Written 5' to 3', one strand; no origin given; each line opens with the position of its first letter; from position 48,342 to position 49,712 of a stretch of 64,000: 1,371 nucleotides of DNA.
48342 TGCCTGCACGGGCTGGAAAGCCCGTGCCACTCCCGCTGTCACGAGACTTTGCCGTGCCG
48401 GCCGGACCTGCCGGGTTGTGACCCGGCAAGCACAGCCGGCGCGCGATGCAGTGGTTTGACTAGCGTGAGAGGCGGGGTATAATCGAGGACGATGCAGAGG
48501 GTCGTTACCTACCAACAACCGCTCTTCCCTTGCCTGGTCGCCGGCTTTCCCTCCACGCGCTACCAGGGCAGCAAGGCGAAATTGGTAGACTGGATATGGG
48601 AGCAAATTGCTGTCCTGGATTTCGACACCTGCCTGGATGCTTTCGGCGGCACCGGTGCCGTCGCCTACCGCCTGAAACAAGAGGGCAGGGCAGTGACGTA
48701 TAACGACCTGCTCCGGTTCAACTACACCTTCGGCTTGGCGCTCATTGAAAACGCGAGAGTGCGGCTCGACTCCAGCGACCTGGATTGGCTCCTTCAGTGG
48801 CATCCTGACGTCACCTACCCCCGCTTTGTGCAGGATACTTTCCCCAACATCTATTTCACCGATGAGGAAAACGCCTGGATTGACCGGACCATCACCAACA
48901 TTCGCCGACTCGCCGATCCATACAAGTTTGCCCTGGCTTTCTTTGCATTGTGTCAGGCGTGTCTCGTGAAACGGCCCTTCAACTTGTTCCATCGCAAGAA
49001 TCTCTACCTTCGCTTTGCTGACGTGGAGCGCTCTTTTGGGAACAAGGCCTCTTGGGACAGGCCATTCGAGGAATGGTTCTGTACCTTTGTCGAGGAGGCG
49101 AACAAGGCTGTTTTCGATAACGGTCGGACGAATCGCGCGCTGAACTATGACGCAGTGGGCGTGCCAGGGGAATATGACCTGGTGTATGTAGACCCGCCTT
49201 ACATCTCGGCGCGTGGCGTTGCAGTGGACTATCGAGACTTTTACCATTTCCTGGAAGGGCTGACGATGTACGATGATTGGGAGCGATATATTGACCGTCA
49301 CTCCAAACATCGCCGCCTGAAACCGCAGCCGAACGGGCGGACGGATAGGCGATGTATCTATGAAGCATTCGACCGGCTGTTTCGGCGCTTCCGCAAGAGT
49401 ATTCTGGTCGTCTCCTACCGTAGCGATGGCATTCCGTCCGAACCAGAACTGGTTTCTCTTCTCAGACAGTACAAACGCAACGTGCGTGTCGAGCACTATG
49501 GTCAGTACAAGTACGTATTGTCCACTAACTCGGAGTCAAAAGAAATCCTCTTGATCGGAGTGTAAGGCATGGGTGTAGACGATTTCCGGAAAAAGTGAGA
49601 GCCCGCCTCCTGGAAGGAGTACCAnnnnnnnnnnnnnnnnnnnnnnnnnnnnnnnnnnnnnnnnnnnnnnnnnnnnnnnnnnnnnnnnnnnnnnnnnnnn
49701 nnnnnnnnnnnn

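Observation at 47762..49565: Orphan Dam-family DNA adenine methyltransferase behind a consensus promoter and a 730-bp structured low-GC non-coding region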

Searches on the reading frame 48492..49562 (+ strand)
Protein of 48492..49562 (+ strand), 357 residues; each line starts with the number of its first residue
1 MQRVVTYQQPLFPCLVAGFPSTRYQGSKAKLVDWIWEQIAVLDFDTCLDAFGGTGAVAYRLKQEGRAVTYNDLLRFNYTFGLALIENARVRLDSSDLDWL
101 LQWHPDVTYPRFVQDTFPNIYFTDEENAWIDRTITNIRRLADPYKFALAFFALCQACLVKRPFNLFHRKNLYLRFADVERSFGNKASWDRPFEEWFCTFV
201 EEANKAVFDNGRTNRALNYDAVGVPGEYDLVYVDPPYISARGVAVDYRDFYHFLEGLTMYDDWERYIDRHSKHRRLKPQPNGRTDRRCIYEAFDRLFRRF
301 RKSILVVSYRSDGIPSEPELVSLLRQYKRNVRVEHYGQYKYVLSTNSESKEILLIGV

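Call 3: search_protein_families(library=pfam, proteins=[window:48492-49562:+], max_evalue=0.01)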
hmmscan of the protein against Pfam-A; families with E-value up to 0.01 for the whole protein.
window:48492-49562:+ (357 aa): 2 families
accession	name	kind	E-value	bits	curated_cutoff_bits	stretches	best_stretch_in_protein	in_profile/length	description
PF02086.21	MethyltransfD12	-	2.8e-16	60.4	22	1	24-244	1-192/253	D12 class N6 adenine-specific DNA methyltransferase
PF03602.21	Cons_hypoth95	-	0.0025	18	24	0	221-239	106-125/182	Conserved hypothetical protein 95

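Call 6: search_protein_families(library=ncbifam, proteins=[window:48492-49562:+], max_evalue=1)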
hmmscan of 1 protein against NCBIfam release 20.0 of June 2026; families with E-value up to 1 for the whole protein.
window:48492-49562:+ (357 aa): 3 families
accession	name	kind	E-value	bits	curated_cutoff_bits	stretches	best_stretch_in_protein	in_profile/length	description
TIGR00571.1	dam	subfamily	0.00033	20.4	114.85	2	21-72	4-52/267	Dam family site-specific DNA-(adenine-N6)-methyltransferase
TIGR00095.1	TIGR00095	equivalog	0.15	11.7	117.5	1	214-240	112-137/194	16S rRNA (guanine(966)-N(2))-methyltransferase RsmD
NF041522.1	TPR_sll0314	equivalog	0.24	10.6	225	1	233-258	176-201/275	Sll0314/Alr1548 family TPR repeat-containing protein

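Call 7: search_protein_families(library=padloc, proteins=[window:48492-49562:+], max_evalue=1)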
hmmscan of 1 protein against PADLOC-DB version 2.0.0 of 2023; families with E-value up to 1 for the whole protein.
window:48492-49562:+ (357 aa): 17 families
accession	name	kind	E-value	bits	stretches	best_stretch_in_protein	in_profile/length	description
PDLC03261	MTase_II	-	2.3e-67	225.7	1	13-346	302-624/643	Type II methyltransferase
PDLC03385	MTase_II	-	6.4e-35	119.1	1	19-345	6-321/336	Type II methyltransferase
PDLC03287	MTase_II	-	5e-20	69.8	2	206-352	186-329/646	Type II methyltransferase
PDLC03298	MTase_II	-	5.4e-16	56.6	2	215-341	184-305/362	Type II methyltransferase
PDLC03257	MTase_II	-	1.1e-15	55.8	2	216-348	202-328/343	Type II methyltransferase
PDLC03373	MTase_II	-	2.9e-14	51.2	2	21-128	8-119/339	Type II methyltransferase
PDLC03342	MTase_II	-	1.8e-11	41.7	1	6-89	6-92/383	Type II methyltransferase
PDLC03720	oMTase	-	6.8e-09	33.8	2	214-348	188-313/326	orphan methyltransferase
PDLC03345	MTase_II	-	1.7e-07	28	2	226-339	255-373/581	Type II methyltransferase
PDLC04134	mad2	-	4e-05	20.6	1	22-74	270-322/492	mads_2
PDLC03292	MTase_II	-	0.00024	17.5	2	22-83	81-142/722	Type II methyltransferase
PDLC03294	MTase_II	-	0.00026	18.7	2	181-239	135-188/272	Type II methyltransferase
PDLC03264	MTase_II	-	0.0015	15.8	1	19-62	12-55/306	Type II methyltransferase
PDLC03289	MTase_II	-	0.0052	14.2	1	23-75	18-72/337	Type II methyltransferase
PDLC03266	MTase_II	-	0.01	13.3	0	227-265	187-221/285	Type II methyltransferase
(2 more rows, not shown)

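Call 8: search_protein_families(library=phrogs, proteins=[window:48492-49562:+], max_evalue=1)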
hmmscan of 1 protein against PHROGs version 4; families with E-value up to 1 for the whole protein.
window:48492-49562:+ (357 aa): 4 families
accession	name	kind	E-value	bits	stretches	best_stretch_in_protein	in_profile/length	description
phrog_27806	-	other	9.3e-44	150.9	1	22-350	51-366/798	DNA methyltransferase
phrog_56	-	other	7.7e-33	115.7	2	110-345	402-627/647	DNA methyltransferase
phrog_25605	-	unknown function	0.046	14.8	1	57-104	1-48/73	-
phrog_10183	-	other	0.35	10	0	198-239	486-530/889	DNA methyltransferase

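Call 9: search_solved_structures(query=window:48492-49562:+, max_evalue=1, show_alignments=2)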
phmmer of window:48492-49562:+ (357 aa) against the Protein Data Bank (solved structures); distinct sequences matched with E-value up to 1: 0.

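Call 10: find_homologous_proteins(query=window:48492-49562:+, max_evalue=0.00001)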
Query window:48492-49562:+ (357 aa): 6078 proteins with E <= 0.00001 among 8000 candidates; the best 120 are listed.
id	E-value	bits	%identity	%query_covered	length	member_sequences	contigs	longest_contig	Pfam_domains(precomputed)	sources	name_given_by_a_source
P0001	1.0e-247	839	100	100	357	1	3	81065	PF02086.22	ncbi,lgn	-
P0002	7.2e-208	708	85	100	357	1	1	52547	PF02086.22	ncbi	-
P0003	2.0e-200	683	82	100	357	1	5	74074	PF02086.22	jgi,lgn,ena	-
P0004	3.6e-197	673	79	100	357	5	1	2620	PF02086.22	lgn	-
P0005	2.2e-194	664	78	100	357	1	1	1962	PF02086.22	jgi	jgi:adenine-specific DNA-methyltransferase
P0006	2.5e-192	657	78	100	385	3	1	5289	PF02086.22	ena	-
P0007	6.7e-192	655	78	100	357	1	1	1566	PF02086.22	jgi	-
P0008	1.6e-191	654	80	100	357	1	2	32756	PF02086.22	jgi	jgi:adenine-specific DNA methylase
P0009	2.4e-191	654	77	100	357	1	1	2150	PF02086.22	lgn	-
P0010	5.3e-191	652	79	99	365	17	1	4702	PF02086.22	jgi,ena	-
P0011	8.1e-190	649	78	100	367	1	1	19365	PF02086.22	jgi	-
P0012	9.0e-190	648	75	100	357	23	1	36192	PF02086.22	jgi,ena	-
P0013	2.4e-189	647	76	100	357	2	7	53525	PF02086.22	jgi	jgi:adenine-specific DNA methylase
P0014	4.1e-189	646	77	100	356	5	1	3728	PF02086.22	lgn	-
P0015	4.1e-189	646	78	100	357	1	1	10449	PF02086.22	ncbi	-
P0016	5.2e-189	646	76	100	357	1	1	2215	PF02086.22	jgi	jgi:adenine-specific DNA methylase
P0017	8.4e-189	645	76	100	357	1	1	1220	PF02086.22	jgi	-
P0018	3.4e-188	643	77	100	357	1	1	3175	PF02086.22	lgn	-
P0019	3.9e-188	643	77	100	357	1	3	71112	PF02086.22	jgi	-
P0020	4.4e-188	643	77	100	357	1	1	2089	PF02086.22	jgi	jgi:adenine-specific DNA-methyltransferase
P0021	2.1e-187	641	76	100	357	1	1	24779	PF02086.22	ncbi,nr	ncbi:MAG: DNA methyltransferase [Chloroflexi bacterium RBG_16_57_9]|nr:MAG: DNA methyltransferase [C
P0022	2.8e-187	640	77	100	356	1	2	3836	PF02086.22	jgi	jgi:adenine-specific DNA methylase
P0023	4.4e-187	640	76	100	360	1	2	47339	PF02086.22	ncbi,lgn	-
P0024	4.4e-187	640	76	100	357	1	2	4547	PF02086.22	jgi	jgi:adenine-specific DNA-methyltransferase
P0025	5.1e-187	639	76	100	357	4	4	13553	PF02086.22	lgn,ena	-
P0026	6.5e-187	639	76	100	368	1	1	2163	PF02086.22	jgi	jgi:adenine-specific DNA methylase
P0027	7.1e-187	639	77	99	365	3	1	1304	PF02086.22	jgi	jgi:adenine-specific DNA-methyltransferase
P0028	1.2e-186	638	76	100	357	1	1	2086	PF02086.22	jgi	jgi:adenine-specific DNA-methyltransferase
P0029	1.9e-186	637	77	99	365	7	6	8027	PF02086.22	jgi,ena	-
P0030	1.9e-186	637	77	100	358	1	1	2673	PF02086.22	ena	-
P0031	2.1e-186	637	77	100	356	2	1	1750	PF02086.22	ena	-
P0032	2.8e-186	637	76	100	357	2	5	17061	PF02086.22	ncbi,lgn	-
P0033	2.9e-186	637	77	99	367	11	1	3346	PF02086.22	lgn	-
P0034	3.0e-186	637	76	100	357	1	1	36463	PF02086.22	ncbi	-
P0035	5.8e-186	636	76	100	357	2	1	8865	PF02086.22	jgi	jgi:adenine-specific DNA-methyltransferase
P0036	7.4e-186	636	76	100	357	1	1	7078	PF02086.22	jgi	-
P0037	1.2e-185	635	75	100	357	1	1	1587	PF02086.22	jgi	-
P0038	1.3e-185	635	77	100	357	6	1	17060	PF02086.22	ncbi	-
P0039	1.5e-185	635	76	99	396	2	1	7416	PF02086.22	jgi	jgi:adenine-specific DNA-methyltransferase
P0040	1.7e-185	634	75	100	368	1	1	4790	PF02086.22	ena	-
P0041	1.8e-185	634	74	100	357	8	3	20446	PF02086.22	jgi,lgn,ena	-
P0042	1.9e-185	634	76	100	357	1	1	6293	PF02086.22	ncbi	-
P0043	2.1e-185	634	76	100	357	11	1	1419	PF02086.22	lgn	-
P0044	2.3e-185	634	77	97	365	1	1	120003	PF02086.22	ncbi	-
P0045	2.5e-185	634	75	100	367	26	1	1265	PF02086.22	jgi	-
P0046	2.6e-185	634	77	98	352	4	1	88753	PF02086.22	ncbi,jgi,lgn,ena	-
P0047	3.2e-185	633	75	100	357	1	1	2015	PF02086.22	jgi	-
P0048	3.7e-185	633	76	100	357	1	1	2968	PF02086.22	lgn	-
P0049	4.5e-185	633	76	100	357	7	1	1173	PF02086.22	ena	-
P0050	6.2e-185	632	75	100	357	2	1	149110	PF02086.22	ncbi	-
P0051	8.7e-185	632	75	100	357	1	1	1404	PF02086.22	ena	-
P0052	9.2e-185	632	74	100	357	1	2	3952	PF02086.22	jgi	jgi:adenine-specific DNA-methyltransferase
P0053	1.1e-184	632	76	100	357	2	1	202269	PF02086.22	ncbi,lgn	-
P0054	1.2e-184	631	75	100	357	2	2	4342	PF02086.22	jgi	-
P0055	1.5e-184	631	74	100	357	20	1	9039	PF02086.22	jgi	-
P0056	2.2e-184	631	77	99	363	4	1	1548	PF02086.22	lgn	-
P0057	2.5e-184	631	75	100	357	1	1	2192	PF02086.22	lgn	-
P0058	3.1e-184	630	75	100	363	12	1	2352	PF02086.22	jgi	jgi:adenine-specific DNA-methyltransferase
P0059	3.1e-184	630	75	100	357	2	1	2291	PF02086.22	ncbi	-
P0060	3.5e-184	630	75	100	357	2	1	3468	PF02086.22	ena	-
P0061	5.0e-184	630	74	100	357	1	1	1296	PF02086.22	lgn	-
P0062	5.5e-184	629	76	100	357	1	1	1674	PF02086.22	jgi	jgi:adenine-specific DNA-methyltransferase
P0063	5.8e-184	629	75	100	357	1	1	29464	PF02086.22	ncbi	ncbi:MAG: DNA adenine methylase [Anaerolineae bacterium]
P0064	5.9e-184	629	76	100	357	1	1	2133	PF02086.22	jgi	-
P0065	6.2e-184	629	75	100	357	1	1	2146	PF02086.22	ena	-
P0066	8.1e-184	629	76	97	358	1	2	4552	PF02086.22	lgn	-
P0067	1.0e-183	628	75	99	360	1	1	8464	PF02086.22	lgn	-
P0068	1.1e-183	628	75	100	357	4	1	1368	PF02086.22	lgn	-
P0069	1.4e-183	628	76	100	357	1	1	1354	PF02086.22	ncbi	-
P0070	1.8e-183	628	74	100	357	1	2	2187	PF02086.22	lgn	-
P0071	1.9e-183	628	75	99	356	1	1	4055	PF02086.22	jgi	-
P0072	2.6e-183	627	75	100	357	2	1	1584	PF02086.22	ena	-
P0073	3.3e-183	627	74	100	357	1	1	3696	PF02086.22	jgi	-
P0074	3.7e-183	627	76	99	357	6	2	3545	PF02086.22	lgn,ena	-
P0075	5.3e-183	626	75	100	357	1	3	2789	PF02086.22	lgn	-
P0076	6.1e-183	626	73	100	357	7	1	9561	PF02086.22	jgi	-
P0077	7.1e-183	626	74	100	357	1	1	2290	PF02086.22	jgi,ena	-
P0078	1.0e-182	625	73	100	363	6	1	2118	PF02086.22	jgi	-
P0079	1.2e-182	625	75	98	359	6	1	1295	PF02086.22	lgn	-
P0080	1.2e-182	625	75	100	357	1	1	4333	PF02086.22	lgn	-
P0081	1.3e-182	625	75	100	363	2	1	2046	PF02086.22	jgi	jgi:adenine-specific DNA-methyltransferase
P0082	2.1e-182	624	74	100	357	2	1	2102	PF02086.22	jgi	jgi:adenine-specific DNA-methyltransferase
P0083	2.6e-182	624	76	100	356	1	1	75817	PF02086.22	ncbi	-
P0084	3.7e-182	623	74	100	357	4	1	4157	PF02086.22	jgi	jgi:adenine-specific DNA-methyltransferase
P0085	4.1e-182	623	75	100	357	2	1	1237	PF02086.22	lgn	-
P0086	6.1e-182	623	73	100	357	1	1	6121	PF02086.22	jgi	-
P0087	6.3e-182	623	75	100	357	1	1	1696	PF02086.22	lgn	-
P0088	7.3e-182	622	74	100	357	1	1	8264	PF02086.22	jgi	jgi:adenine-specific DNA methylase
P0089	9.4e-182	622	75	100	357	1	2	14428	PF02086.22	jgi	-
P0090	9.9e-182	622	75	98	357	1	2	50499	PF02086.22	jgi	-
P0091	9.9e-182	622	74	100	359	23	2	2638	PF02086.22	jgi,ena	jgi:adenine-specific DNA methylase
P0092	1.1e-181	622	73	100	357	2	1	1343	PF02086.22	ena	-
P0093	1.1e-181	622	75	99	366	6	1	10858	PF02086.22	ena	-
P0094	1.1e-181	622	74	100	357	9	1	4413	PF02086.22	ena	-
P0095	1.2e-181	622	74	100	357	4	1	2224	PF02086.22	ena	-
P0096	1.6e-181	621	74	100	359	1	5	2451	PF02086.22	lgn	-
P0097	1.7e-181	621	75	100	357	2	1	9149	PF02086.22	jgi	-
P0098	1.9e-181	621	76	99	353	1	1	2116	PF02086.22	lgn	-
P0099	2.3e-181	621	74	100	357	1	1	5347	PF02086.22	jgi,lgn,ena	-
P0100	2.7e-181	621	74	99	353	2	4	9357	PF02086.22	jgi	jgi:adenine-specific DNA-methyltransferase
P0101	3.3e-181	620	73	100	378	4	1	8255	PF02086.22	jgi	-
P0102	4.5e-181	620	73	100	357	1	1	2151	PF02086.22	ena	-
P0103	4.8e-181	620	74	100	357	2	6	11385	PF02086.22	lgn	-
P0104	6.0e-181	619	73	100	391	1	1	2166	PF02086.22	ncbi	ncbi:MAG: DNA adenine methylase, partial [Nitrospiria bacterium]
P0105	6.3e-181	619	74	99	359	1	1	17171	PF02086.22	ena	-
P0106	6.8e-181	619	74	100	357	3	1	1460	PF02086.22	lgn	-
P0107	7.0e-181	619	74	100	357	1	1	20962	PF02086.22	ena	-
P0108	8.6e-181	619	74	100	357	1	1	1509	PF02086.22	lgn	-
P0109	9.0e-181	619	74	100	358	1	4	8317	PF02086.22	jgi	jgi:adenine-specific DNA-methyltransferase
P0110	9.4e-181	619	77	99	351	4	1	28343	PF02086.22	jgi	-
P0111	1.1e-180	619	74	100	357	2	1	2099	PF02086.22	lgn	-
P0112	1.1e-180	619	76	100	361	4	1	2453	PF02086.22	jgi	jgi:adenine-specific DNA-methyltransferase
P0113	1.2e-180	618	77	97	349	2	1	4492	PF02086.22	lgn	-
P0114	1.5e-180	618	76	99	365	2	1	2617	PF02086.22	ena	-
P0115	2.3e-180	617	73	100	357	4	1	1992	PF02086.22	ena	-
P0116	2.5e-180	617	74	100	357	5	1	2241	PF02086.22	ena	-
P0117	2.7e-180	617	74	100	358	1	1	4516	PF02086.22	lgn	-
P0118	3.5e-180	617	74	100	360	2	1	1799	PF02086.22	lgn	-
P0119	3.6e-180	617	73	100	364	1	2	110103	PF02086.22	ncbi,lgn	-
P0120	4.2e-180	617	79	95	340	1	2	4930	PF02086.22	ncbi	ncbi:MAG: DNA methyltransferase, partial [Chloroflexi bacterium]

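Call 11: find_related_loci(query=window:48492-49562:+, collection=genome_contigs, flank=6000)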
Query window:48492-49562:+ (357 aa) in genome_contigs; peptide patterns used: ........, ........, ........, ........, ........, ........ (x = any residue, [..] = any of these).
64 stretches matched a pattern; 59 encode a relative of the query (tblastn E <= 1e-3); 59 distinct loci.
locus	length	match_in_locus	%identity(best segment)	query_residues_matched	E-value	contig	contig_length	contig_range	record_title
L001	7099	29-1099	78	1-357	0e+0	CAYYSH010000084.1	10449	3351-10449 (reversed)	MAG TPA_asm: uncultured Anaerolineales bacterium isolate SRP162660_co1_318 genome assembly, contig: NODE_5211_length_104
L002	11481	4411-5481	77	1-357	0e+0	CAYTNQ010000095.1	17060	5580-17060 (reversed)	MAG TPA_asm: uncultured Anaerolineales bacterium isolate binchicken_co294_35 genome assembly, contig: NODE_3541_length_1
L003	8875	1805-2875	76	1-357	0e+0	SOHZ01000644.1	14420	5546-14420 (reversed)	MAG: Anaerolineales bacterium isolate E26_bin7 NODE_158_length_14420_cov_12.120919, whole genome shotgun sequence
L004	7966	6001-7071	77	1-357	0e+0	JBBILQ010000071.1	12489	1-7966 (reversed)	MAG: Candidatus Aminicenantes bacterium isolate RVF170221_bin_212 NODE_4191_length_12489_cov_6.315425, whole genome shot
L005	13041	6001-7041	77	11-357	0e+0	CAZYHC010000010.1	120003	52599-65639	MAG TPA_asm: uncultured Anaerolineales bacterium isolate binchicken_co294_99 genome assembly, contig: NODE_271_length_12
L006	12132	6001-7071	76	1-357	0e+0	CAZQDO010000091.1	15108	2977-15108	MAG TPA_asm: uncultured Anaerolineae bacterium isolate binchicken_co338_52 genome assembly, contig: NODE_870_length_1510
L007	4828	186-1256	76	1-357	0e+0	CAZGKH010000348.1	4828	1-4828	MAG TPA_asm: uncultured Anaerolineae bacterium isolate binchicken_co275_239 genome assembly, contig: NODE_33914_length_4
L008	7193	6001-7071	74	1-357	0e+0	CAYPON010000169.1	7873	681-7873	MAG TPA_asm: uncultured Anaerolineae bacterium isolate SRP231805_co1_126 genome assembly, contig: NODE_8972_length_7873_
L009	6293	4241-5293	75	1-351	0e+0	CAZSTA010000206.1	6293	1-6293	MAG TPA_asm: uncultured bacterium isolate binchicken_co34_576 genome assembly, contig: NODE_22393_length_6293_cov_5.7059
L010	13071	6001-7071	75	1-357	0e+0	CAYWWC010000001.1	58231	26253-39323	MAG TPA_asm: uncultured Anaerolineae bacterium isolate SRP077602_co7_465 genome assembly, contig: NODE_2205_length_58231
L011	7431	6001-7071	74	1-357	0e+0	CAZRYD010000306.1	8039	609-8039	MAG TPA_asm: uncultured Caldilineaceae bacterium isolate SRP323723_co1_132 genome assembly, contig: NODE_7630_length_803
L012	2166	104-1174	73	1-357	0e+0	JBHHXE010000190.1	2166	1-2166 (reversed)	MAG: Nitrospiria bacterium isolate D_2_bin.51 NODE_47252_length_2166_cov_8.261487, whole genome shotgun sequence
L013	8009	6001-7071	73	1-357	0e+0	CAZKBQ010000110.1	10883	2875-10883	MAG TPA_asm: uncultured Anaerolineae bacterium isolate SRP290908_co1_178 genome assembly, contig: NODE_8693_length_10883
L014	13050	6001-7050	74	8-357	0e+0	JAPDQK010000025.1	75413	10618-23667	MAG: Candidatus Zhuqueibacter pondensis isolate JZ4_201709_bins_45 JZ-4_201709_bins_45_scaffold_25, whole genome shotgun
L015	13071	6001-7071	73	1-357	2e-180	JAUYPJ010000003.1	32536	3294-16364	MAG: Candidatus Omnitrophota bacterium isolate C4_metabat.bin.25 C4_k141_181479, whole genome shotgun sequence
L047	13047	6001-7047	64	8-356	8e-151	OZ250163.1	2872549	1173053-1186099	MAG: Phototrophicaceae bacterium isolate 5b737507-bd3e-4696-bc63-d54667e92c2e genome assembly, chromosome: 1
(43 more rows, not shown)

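Call 15: search_protein_families(library=pfam, proteins=[L001:1124-1909:+, L047:7050-7814:+, L015:7084-7911:+], max_evalue=1)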
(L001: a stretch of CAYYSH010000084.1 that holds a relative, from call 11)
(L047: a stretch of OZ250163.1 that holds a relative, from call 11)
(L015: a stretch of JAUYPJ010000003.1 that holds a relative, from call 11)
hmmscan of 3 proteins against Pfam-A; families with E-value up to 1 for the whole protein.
L001:1124-1909:+ (262 aa): 2 families
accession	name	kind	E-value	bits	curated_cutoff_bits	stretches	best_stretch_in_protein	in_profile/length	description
PF09233.17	Endonuc-EcoRV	-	1e-102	343.2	25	1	21-255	2-243/244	Restriction endonuclease EcoRV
PF14894.11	Lsm_C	-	0.18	12.1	27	1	207-226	39-58/63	Lsm C-terminal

L047:7050-7814:+ (255 aa): 1 family
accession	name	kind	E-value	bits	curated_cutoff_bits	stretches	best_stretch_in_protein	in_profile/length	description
PF09233.17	Endonuc-EcoRV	-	4.3e-94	315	25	1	19-253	2-243/244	Restriction endonuclease EcoRV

L015:7084-7911:+ (276 aa): 1 family
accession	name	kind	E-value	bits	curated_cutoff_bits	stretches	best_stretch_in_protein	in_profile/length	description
PF09233.17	Endonuc-EcoRV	-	6.5e-98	327.5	25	1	25-259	2-243/244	Restriction endonuclease EcoRV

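Call 16: search_protein_families(library=padloc, proteins=[L001:1124-1909:+, L047:7050-7814:+], max_evalue=1)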
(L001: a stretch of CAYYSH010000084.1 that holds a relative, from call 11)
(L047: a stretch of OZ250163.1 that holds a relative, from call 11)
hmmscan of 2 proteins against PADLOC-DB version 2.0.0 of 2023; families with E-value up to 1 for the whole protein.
L001:1124-1909:+ (262 aa): 1 family
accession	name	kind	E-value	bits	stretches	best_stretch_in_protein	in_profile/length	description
PDLC03472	REase_II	-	5.5e-45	151.8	1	19-257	9-242/245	Type II restriction enzyme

L047:7050-7814:+ (255 aa): 1 family
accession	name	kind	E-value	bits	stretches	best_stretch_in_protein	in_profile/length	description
PDLC03472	REase_II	-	2.6e-40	136.5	1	18-253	10-240/245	Type II restriction enzyme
